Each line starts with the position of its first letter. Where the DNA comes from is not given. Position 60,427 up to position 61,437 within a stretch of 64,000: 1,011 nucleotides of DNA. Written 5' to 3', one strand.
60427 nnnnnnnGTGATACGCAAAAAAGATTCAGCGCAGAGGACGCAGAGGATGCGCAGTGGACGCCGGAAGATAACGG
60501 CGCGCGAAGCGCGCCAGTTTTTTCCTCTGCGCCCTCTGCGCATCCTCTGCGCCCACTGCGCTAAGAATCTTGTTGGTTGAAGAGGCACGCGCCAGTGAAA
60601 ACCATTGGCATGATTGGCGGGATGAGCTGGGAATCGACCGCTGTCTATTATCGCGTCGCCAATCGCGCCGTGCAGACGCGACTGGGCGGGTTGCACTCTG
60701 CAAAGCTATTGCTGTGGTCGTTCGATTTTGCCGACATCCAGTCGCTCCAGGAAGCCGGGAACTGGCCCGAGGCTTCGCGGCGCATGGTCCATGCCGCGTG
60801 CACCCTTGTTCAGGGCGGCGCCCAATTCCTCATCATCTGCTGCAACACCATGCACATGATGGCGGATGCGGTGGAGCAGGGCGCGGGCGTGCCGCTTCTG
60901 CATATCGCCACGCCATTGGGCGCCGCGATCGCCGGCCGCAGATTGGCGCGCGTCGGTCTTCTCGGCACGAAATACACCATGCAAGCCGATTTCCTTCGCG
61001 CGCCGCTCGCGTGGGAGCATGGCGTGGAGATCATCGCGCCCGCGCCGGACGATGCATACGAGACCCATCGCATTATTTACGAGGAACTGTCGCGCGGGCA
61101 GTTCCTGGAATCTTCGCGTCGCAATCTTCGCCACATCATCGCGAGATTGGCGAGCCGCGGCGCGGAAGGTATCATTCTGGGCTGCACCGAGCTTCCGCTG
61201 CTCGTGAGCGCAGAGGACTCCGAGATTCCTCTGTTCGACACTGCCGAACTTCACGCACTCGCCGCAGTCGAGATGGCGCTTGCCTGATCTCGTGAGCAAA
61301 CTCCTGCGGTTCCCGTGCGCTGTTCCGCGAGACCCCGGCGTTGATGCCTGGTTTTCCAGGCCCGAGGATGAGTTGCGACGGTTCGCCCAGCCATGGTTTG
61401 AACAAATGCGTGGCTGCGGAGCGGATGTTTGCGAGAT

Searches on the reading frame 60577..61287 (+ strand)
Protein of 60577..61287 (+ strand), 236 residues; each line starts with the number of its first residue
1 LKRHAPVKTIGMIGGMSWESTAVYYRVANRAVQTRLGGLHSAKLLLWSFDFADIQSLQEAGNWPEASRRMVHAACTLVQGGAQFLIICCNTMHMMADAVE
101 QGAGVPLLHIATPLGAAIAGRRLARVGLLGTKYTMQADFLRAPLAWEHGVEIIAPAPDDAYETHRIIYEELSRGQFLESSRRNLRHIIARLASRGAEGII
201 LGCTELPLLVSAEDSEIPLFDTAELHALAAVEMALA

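Call 6: search_protein_families(library=pfam, proteins=[window:60577-61287:+])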
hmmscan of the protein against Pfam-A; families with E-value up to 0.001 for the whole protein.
window:60577-61287:+ (236 aa): 1 family
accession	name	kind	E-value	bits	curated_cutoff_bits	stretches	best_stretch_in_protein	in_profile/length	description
PF01177.27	Asp_Glu_race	-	1.5e-39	136.4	31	1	13-229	1-210/211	Asp/Glu/Hydantoin racemase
